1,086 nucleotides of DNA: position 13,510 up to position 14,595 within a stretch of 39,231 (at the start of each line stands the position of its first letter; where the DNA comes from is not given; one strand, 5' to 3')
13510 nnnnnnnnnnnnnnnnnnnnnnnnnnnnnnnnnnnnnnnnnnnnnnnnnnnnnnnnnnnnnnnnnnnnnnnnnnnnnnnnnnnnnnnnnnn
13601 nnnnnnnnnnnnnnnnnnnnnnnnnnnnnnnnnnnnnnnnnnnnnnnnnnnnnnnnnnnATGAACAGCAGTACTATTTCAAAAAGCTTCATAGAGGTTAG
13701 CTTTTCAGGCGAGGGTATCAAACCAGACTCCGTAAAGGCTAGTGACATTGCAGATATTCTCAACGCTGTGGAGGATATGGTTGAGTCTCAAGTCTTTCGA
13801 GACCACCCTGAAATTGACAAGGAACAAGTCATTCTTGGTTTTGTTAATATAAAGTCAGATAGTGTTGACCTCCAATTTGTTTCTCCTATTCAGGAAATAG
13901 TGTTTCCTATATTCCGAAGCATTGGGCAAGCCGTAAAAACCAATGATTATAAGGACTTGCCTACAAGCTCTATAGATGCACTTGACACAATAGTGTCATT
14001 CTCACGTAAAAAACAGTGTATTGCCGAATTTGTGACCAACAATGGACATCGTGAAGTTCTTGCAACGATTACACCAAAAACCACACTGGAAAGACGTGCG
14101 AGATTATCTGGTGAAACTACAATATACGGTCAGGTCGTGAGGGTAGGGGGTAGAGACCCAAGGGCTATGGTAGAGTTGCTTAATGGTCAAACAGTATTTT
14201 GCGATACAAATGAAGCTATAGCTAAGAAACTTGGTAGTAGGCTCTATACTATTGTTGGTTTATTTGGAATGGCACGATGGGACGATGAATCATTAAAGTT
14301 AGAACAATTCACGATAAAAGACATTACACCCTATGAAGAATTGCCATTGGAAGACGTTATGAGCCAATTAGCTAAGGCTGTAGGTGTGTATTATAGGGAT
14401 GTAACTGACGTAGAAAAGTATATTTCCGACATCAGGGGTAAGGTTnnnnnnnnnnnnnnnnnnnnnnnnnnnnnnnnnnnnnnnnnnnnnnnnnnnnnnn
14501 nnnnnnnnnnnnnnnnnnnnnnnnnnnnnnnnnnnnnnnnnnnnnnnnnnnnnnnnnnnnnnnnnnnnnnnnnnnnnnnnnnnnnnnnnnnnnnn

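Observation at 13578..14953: Atypical PIN module: PIN nuclease coupled to a 262-aa upstream partner behind an 11-bp perfect palindrome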

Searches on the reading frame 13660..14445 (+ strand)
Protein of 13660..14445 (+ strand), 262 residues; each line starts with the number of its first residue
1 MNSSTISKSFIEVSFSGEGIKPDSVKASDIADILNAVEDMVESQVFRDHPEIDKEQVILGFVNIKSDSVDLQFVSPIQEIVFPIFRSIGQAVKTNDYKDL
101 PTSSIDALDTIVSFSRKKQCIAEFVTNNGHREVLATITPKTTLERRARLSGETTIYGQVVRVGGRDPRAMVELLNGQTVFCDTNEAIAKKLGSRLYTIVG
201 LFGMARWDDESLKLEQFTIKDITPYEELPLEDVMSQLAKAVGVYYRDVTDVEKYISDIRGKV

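Call 3: search_protein_families(library=pfam, proteins=[window:13660-14445:+], max_evalue=1)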
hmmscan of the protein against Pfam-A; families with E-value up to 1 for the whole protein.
window:13660-14445:+ (262 aa): 1 family
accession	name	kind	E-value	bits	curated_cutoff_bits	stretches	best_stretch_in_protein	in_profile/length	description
PF19952.5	DUF6414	-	0.017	15.3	25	1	8-174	109-234/283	Domain of unknown function (DUF6414)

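Call 4: search_protein_families(library=padloc, proteins=[window:13660-14445:+], max_evalue=1)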
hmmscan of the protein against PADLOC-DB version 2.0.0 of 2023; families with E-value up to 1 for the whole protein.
window:13660-14445:+ (262 aa): 0 families

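Call 5: search_protein_families(library=ncbifam, proteins=[window:13660-14445:+], max_evalue=1)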
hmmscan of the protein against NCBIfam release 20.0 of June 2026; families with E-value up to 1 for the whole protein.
window:13660-14445:+ (262 aa): 1 family
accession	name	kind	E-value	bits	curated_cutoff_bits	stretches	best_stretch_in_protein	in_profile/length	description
NF003757.0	PRK05350.1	equivalog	0.0027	17.8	65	1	93-116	29-52/83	acyl carrier protein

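Call 6: find_homologous_proteins(query=window:13660-14445:+)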
Query window:13660-14445:+ (262 aa): 19 proteins with E <= 0.001 among 902 candidates.
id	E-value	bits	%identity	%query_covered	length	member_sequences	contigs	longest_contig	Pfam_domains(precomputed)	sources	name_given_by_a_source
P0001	9.0e-154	528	93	99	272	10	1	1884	-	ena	-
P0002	6.5e-143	493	86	99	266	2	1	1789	-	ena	-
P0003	1.5e-140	485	85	99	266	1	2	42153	-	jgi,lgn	-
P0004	4.8e-136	470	81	99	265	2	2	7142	-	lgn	-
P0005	3.6e-135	467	80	99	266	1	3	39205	-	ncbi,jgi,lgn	-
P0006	3.9e-132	457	79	99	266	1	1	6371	-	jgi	-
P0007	2.1e-128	445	76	99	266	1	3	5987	-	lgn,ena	-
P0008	9.9e-126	436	76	97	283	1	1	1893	-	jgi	jgi:hypothetical protein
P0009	3.1e-98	346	62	99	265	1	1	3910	-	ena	-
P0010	2.7e-95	337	60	99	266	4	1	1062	-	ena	-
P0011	5.5e-91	323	55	99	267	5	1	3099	-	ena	-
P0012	2.8e-90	320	57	96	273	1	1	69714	-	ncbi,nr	ncbi:MAG: hypothetical protein HY673_14385 [Chloroflexi bacterium]|nr:hypothetical protein [Chlorofl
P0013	1.3e-89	318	55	99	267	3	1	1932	-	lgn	-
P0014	3.6e-86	307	54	96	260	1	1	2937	-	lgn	-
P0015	5.1e-85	303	53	97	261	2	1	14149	-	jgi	jgi:hypothetical protein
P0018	2.3e-60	222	39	95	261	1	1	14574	-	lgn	-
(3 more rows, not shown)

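Call 7: search_solved_structures(query=window:13660-14445:+, max_evalue=10)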
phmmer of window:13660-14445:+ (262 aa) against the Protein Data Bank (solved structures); distinct sequences matched with E-value up to 10: 7.
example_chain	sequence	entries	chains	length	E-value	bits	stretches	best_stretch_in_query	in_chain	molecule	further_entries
1m8q_B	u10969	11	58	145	0.12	15.3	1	48-131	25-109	Skeletal muscle Myosin II Regulatory Light Chain | SKELETAL MUSCLE MYOSIN II REGULATORY; LIGHT CHAIN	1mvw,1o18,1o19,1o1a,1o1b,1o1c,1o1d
1i84_U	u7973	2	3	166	0.14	15.1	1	45-131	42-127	SMOOTH MUSCLE MYOSIN REGULATORY LIGHT CHAIN | MYOSIN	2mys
7nep_R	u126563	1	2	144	0.17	14.7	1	56-128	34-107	Myosin regulatory light chain 2, skeletal muscle isoform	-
9gz1_D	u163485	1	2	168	0.24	14.3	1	55-128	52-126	Myosin regulatory light chain 11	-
7qio_P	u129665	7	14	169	0.24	14.3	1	55-128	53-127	Myosin regulatory light chain 2, skeletal muscle isoform | Myosin regulatory light chain 11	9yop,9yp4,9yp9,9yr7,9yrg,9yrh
5h53_B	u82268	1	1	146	0.72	12.7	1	56-126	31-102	Myosin regulatory light chain 2, skeletal muscle isoform type 1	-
8p0j_H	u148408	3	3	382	1.3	11.9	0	29-133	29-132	Intermediate transcription factor 3 large subunit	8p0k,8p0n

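Call 9: find_encoding_contigs(protein=P0012, flank=6000, max_places=3)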
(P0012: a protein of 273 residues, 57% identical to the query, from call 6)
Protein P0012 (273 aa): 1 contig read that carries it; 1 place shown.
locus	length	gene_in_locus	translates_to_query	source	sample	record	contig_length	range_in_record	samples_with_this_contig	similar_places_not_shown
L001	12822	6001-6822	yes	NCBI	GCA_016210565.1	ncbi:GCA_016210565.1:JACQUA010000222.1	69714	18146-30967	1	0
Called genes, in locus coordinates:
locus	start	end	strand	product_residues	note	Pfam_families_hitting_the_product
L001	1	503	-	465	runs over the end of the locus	PF01555:N6_N4_Mtase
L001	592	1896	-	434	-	-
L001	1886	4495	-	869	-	PF00580:UvrD-helicase, PF01443:Viral_helicase1 (faint), PF13245:AAA_19, PF13361:UvrD_C, PF13538:UvrD_C_2 (faint), PF12705:PDDEXK_1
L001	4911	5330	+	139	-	PF00565:SNase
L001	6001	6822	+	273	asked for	-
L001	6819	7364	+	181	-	-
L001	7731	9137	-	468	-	PF08706:D5_N, PF19263:DUF5906 (weak)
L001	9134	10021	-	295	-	PF12965:DUF3854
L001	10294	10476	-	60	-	PF12728:HTH_17, PF00376:MerR (weak)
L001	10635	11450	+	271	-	-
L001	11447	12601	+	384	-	PF14659:Phage_int_SAM_3, PF00589:Phage_integrase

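Call 10: find_encoding_contigs(protein=P0018, flank=6000, max_places=3)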
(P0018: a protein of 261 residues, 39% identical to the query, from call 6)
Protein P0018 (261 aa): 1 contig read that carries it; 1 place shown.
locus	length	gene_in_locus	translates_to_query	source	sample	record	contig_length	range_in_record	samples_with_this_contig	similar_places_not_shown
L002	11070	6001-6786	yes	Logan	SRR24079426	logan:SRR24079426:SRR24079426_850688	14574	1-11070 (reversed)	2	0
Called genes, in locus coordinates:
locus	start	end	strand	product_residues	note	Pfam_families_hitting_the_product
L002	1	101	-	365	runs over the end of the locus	PF00563:EAL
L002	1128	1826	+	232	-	PF07758:DUF1614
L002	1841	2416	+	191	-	PF28549:NDPSase_N, PF00293:NUDIX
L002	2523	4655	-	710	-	PF00999:Na_H_Exchanger, PF00582:Usp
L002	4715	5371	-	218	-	PF09378:HAS-barrel (weak)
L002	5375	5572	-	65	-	PF11623:NdhS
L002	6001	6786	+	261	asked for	-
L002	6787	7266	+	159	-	PF01850:PIN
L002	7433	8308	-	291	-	PF00106:adh_short, PF08659:KR, PF13561:adh_short_C2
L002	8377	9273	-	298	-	PF00126:HTH_1, PF03466:LysR_substrate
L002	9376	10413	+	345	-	PF08240:ADH_N, PF00107:ADH_zinc_N, PF13602:ADH_zinc_N_2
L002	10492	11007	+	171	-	PF02627:CMD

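Call 11: find_encoding_contigs(protein=P0015, flank=6000, max_places=3)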
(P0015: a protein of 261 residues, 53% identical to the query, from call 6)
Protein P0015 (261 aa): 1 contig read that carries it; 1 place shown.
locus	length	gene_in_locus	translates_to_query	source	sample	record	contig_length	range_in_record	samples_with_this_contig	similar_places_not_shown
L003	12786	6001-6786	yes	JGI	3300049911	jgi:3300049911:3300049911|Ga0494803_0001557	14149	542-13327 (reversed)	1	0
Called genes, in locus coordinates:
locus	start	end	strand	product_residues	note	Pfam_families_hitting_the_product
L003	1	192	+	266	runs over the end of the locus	-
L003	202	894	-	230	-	PF03400:DDE_Tnp_IS1 (faint)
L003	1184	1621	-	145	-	-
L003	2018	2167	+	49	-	-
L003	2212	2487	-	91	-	-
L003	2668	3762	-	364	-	PF03235:GmrSD_N, PF01844:HNH, PF14279:HNH_5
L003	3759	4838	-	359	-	PF13651:EcoRI_methylase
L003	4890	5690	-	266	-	PF03400:DDE_Tnp_IS1 (faint)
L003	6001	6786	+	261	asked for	-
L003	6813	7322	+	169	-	-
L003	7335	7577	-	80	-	-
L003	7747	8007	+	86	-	-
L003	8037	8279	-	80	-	-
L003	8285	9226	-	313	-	PF00665:rve, PF13610:DDE_Tnp_IS240, PF13683:rve_3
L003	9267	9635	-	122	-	-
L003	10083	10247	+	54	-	-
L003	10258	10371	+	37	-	-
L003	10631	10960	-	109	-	-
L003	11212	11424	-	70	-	-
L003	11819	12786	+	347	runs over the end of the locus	PF00155:Aminotran_1_2 (weak), PF00266:Aminotran_5, PF01053:Cys_Met_Meta_PP (weak)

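Call 25: find_encoding_contigs(protein=P0005, flank=6000, max_places=3)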
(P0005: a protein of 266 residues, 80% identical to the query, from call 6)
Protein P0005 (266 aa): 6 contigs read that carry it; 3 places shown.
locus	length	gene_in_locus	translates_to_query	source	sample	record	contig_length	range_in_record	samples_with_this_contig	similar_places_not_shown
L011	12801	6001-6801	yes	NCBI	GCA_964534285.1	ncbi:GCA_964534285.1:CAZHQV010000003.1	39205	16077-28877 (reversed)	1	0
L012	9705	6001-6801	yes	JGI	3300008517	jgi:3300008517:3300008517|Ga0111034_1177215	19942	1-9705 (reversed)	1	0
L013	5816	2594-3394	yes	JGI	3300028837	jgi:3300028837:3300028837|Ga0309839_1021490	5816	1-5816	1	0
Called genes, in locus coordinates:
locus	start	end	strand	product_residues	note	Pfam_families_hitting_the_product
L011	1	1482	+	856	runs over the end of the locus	PF01807:Zn_ribbon_DnaG, PF08275:DNAG_N, PF13362:Toprim_3 (faint), PF13662:Toprim_4, PF13155:Toprim_2, PF27228:MTBMA_p00010_2nd (weak)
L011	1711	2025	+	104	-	-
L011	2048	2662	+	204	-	PF00589:Phage_integrase, PF22823:MrpR_C_cat (weak)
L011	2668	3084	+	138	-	-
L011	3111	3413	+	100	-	-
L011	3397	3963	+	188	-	-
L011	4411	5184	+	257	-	-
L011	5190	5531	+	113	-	-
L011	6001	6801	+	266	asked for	-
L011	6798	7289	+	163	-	PF01850:PIN (weak)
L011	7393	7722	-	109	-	-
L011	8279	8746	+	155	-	-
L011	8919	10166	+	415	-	-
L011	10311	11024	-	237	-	-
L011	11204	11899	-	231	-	PF01209:Ubie_methyltran (weak), PF13489:Methyltransf_23, PF02353:CMAS (weak), PF13847:Methyltransf_31 (weak), PF08241:Methyltransf_11, PF08242:Methyltransf_12 (weak), PF13649:Methyltransf_25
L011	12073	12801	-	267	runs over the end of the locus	PF00072:Response_reg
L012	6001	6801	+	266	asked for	-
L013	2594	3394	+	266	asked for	-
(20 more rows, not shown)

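Call 26: find_encoding_contigs(protein=P0003, flank=6000, max_places=3)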
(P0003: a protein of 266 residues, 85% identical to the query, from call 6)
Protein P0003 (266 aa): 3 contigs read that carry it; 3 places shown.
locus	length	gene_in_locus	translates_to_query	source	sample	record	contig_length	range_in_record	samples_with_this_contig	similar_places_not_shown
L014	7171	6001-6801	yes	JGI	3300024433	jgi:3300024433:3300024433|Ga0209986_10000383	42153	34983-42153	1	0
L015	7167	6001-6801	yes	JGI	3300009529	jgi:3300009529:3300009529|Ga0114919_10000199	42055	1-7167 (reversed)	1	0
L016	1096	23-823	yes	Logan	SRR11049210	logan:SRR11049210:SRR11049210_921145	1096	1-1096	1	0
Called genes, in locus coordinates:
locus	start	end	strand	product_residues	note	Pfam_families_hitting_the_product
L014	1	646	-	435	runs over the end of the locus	PF13433:Peripla_BP_5 (faint), PF13458:Peripla_BP_6, PF01094:ANF_receptor (faint)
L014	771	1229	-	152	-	PF01575:MaoC_dehydratas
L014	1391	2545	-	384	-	PF02771:Acyl-CoA_dh_N, PF02770:Acyl-CoA_dh_M, PF00441:Acyl-CoA_dh_1, PF08028:Acyl-CoA_dh_2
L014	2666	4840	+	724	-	PF00580:UvrD-helicase, PF01443:Viral_helicase1 (faint), PF13245:AAA_19, PF13604:AAA_30 (faint), PF13361:UvrD_C, PF13538:UvrD_C_2, PF21196:PcrA_UvrD_tudor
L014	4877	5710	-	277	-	-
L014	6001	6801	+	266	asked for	-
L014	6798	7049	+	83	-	-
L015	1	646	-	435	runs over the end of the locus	PF13433:Peripla_BP_5 (faint), PF13458:Peripla_BP_6, PF01094:ANF_receptor (faint)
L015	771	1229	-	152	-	PF01575:MaoC_dehydratas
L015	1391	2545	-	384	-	PF02771:Acyl-CoA_dh_N, PF02770:Acyl-CoA_dh_M, PF00441:Acyl-CoA_dh_1, PF08028:Acyl-CoA_dh_2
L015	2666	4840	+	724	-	PF00580:UvrD-helicase, PF01443:Viral_helicase1 (faint), PF13245:AAA_19, PF13604:AAA_30 (faint), PF13361:UvrD_C, PF13538:UvrD_C_2, PF21196:PcrA_UvrD_tudor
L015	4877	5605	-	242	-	-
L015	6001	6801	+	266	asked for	-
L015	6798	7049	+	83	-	-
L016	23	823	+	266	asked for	-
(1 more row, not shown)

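Call 27: predict_structure(alignment_id=A1)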
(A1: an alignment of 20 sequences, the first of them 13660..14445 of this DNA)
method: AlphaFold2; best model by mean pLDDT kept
length: 262 residues; sequences in the alignment: 20
mean_pLDDT: 83.4   pTM: 0.55
mean pLDDT of the five models: 83.4, 80.5, 79.3, 76.9, 76.6
residues with pLDDT >= 90: 108; 70-90: 128; 50-70: 18; < 50: 8
segments of 3 or more residues with pLDDT < 50: 1-6
pLDDT, mean of each block of 10 residues (from residue 1): 51 88 84 91 85 78 74 88 93 86 89 92 90 94 71 91 91 90 92 92 84 87 80 73 74 71 39
secondary structure, 60 per line:
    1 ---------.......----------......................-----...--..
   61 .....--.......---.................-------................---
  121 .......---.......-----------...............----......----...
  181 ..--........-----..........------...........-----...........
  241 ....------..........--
elements in order: E10-16 H27-48 E59-65 E68-74 H78-94 H102-117 E121-127 E131-137 E149-163 E168-173 E178-182 H185-192 E198-207 E214-224 H230-244 H251-260

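Call 31: fold_search(model_id=the predicted structure, library=pdb)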
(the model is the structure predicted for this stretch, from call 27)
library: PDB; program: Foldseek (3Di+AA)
matches with E <= 10: 1259; with E <= 0.001: 12
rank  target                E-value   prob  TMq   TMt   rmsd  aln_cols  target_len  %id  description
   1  8txr_C                4.6e-04  1.00  0.24  0.16   5.7        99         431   13  E. coli ExoVII(H238A) (released 2024-01-31)
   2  4ycv_B                4.6e-04  1.00  0.21  0.12  10.3       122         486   14  Crystal structure of cladosporin in complex with plasmodium lysyl-tRNA synthetase (released 2015-06-24)
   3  5zh3_A                5.1e-04  1.00  0.20  0.12   8.8       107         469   14  CRYSTAL STRUCTURE OF PfKRS WITH INHIBITOR CLADO-6 (released 2018-06-27)
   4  4ql5_A                6.1e-04  1.00  0.18  0.53   5.6        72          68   18  Crystal structure of translation initiation factor IF-1 from Streptococcus pneumoniae TIGR4 (released 2014-07-02)
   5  8k9x_A                6.5e-04  1.00  0.22  0.13   7.2       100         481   15  Crystal structure of plasmodium LysRS complexing with ASP3026 derived LysRS inhibitor 5 (ADKI5) (released 2024-06-26)
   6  4pg3_C                6.5e-04  1.00  0.23  0.13  11.0       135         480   16  Crystal structure of KRS complexed with inhibitor (released 2014-07-16)
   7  6agt_C                6.9e-04  1.00  0.23  0.13   9.5       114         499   16  Crystal structure of PfKRS complexed with chromone inhibitor (released 2019-03-13)
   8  4pg3_A                7.8e-04  1.00  0.22  0.13   9.6       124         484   16  Crystal structure of KRS complexed with inhibitor (released 2014-07-16)
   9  5zh2_B                8.7e-04  1.00  0.21  0.12   9.0       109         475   15  CRYSTAL STRUCTURE OF PfKRS WITH INHIBITOR CLADO-5 (released 2018-06-27)
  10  8k9w_A                8.7e-04  1.00  0.22  0.13  10.8       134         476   13  Crystal structure of plasmodium LysRS complexing with ASP3026 derived LysRS inhibitor 4 (ADKI4) (released 2024-06-26)
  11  5zh4_A                9.3e-04  1.00  0.21  0.13   9.3       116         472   16  CRYSTAL STRUCTURE OF PfKRS WITH INHIBITOR CLADO-7 (released 2018-06-27)
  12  6m0t_A                9.8e-04  1.00  0.22  0.12   6.9        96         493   19  Crystal Structure of Lysyl-tRNA Synthetase from Plasmodium falciparum complexed with L-lysine and Cladosporin derivati (released 2021-04-21)
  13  8ylw_C                1.2e-03  1.00  0.22  0.13  10.7       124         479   15  Crystal Structure of Lysyl-tRNA Synthetase from Plasmodium falciparum complexed with Lys-AMS (released 2025-09-10)
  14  6m0t_C                1.2e-03  1.00  0.22  0.13  11.2       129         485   14  Crystal Structure of Lysyl-tRNA Synthetase from Plasmodium falciparum complexed with L-lysine and Cladosporin derivati (released 2021-04-21)
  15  5zh2_A                1.3e-03  1.00  0.22  0.13   9.3       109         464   13  CRYSTAL STRUCTURE OF PfKRS WITH INHIBITOR CLADO-5 (released 2018-06-27)
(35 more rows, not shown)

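Call 36: search_protein_families(library=pfam, alignment_id=A1, max_evalue=1)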
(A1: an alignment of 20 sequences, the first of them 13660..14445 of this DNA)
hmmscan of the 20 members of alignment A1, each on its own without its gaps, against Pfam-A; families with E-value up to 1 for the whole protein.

A. member 1, window:13660-14445:+ (262 aa): 1 family
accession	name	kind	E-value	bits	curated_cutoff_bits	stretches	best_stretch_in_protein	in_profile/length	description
PF19952.5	DUF6414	-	0.017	15.3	25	1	8-174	109-234/283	Domain of unknown function (DUF6414)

B. families by the number of members that match (of 20 scanned): 8 families
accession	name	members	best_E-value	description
PF19952.5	DUF6414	7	0.0026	Domain of unknown function (DUF6414)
PF00571.33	CBS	1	0.019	CBS domain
PF05362.19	Lon_C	1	0.033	Lon protease (S16) C-terminal proteolytic domain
PF05946.17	TcpA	1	0.16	Toxin-coregulated pilus subunit TcpA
PF19023.6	DUF5749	1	0.16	Family of unknown function (DUF5749)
PF07210.18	DUF1416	1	0.19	Protein of unknown function (DUF1416)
PF19861.4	DUF6335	1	0.19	Family of unknown function (DUF6335)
PF09336.16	Vps4_C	1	0.21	Vps4 C terminal oligomerisation domain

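Call 39: search_protein_representatives(alignment_id=A1)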
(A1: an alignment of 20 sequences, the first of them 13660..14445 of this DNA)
Query: 20 sequences, 266 profile positions. Proteins with E-value up to 0.001 (for the whole library): 1704; up to 1e-10: 1120; up to 1e-30: 421. The best 150 are listed.
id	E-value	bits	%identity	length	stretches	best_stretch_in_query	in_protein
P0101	9.2e-112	389.1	-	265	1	8-264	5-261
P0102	1.3e-97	342.7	-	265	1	1-262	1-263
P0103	2.3e-87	309.0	-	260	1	7-260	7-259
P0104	3.9e-87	308.3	-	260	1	6-262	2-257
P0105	7.1e-87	307.5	-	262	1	6-263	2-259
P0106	1.9e-86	306.1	-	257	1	8-259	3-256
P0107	9.9e-86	303.7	-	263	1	4-264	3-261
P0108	2.9e-85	302.2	-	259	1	7-262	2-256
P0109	4.0e-85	301.7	-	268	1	5-262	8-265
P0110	3.5e-84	298.6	-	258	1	9-263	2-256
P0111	3.8e-83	295.2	-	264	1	8-260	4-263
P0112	9.5e-81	287.4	-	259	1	9-260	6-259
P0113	1.2e-80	287.1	-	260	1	9-264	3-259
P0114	2.4e-79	282.8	-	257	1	7-261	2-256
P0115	1.9e-78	279.9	-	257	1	7-261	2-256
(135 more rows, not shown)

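Call 42: search_protein_families(library=padloc, alignment_id=A3, max_evalue=1)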
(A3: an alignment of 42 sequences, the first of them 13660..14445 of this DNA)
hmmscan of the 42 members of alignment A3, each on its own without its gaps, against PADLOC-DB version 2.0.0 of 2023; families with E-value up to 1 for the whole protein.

A. member 1, window:13660-14445:+ (262 aa): 0 families

B. families by the number of members that match (of 42 scanned): 7 families
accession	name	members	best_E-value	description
PDLC04576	PDC-M32A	2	0.00076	-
PDLC04575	PDC-M32A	2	0.017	-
PDLC04574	PDC-M32A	1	0.00018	-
PDLC04751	PDC-M63B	1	0.0084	-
PDLC01232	Cas12a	1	0.012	Cas12a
PDLC01207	Cmr3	1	0.019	"CAS-III-B,CAS-III-C; effector_G5"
PDLC04307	PDC-M02B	1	0.046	-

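Call 43: find_related_loci(query=A1, collection=genome_contigs, flank=4000)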
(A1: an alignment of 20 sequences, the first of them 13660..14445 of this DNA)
Query A1 (262 aa) in genome_contigs; peptide patterns used: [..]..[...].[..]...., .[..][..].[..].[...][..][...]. (x = any residue, [..] = any of these).
26 stretches matched a pattern; 4 encode a relative of the query (tblastn E <= 1e-3); 4 distinct loci.
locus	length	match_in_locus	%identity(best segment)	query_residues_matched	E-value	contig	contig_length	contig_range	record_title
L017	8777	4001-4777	80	1-259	3e-147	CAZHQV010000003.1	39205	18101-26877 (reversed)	MAG TPA_asm: uncultured Dehalococcoidales bacterium isolate SRP068000_co4_61 genome assembly, contig: NODE_601_length_39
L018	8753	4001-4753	57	10-260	1e-98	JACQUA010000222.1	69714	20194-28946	MAG: Chloroflexi bacterium isolate NC_groundwater_1425_Ag_S-0.65um_59_63 S_p65_S5_coassembly_k141_2818049, whole genome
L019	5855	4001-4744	35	11-259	2e-53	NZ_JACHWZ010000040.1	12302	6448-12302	Microbulbifer rhizosphaerae strain CECT 8799 Ga0372436_40, whole genome shotgun sequence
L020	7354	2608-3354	32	12-259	7e-34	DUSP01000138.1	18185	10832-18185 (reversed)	MAG TPA_asm: Clostridia bacterium isolate AS04akNAM_48 8441_AS04, whole genome shotgun sequence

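Call 44: find_related_loci(query=A1, collection=metagenome_contigs, flank=3000)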
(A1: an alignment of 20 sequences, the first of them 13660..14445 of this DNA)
Query A1 (262 aa) in metagenome_contigs; peptide patterns used: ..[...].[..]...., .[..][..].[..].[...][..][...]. (x = any residue, [..] = any of these).
68 stretches matched a pattern; 13 encode a relative of the query (tblastn E <= 1e-3); 13 distinct loci.
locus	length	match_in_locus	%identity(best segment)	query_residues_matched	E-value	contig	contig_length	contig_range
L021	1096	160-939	85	1-260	4e-168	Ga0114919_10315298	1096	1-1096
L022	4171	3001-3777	85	1-259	4e-154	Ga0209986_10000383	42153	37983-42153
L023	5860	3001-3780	79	1-260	3e-144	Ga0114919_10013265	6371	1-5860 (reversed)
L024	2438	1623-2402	54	1-260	2e-103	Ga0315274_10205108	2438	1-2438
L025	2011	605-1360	38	10-259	5e-64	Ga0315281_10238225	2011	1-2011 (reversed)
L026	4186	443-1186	36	11-259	1e-55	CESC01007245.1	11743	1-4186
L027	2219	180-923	36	11-259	4e-54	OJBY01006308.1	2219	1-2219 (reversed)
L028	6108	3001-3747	37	11-259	2e-53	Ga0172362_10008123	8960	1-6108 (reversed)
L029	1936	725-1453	35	19-259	8e-54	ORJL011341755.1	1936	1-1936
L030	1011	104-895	30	7-262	2e-42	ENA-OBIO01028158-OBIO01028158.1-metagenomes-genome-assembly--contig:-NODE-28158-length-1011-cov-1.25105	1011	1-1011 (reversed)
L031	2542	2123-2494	42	137-259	2e-28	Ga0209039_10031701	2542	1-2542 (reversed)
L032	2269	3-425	33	120-262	4e-26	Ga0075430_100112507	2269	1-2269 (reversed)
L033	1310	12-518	32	97-262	4e-25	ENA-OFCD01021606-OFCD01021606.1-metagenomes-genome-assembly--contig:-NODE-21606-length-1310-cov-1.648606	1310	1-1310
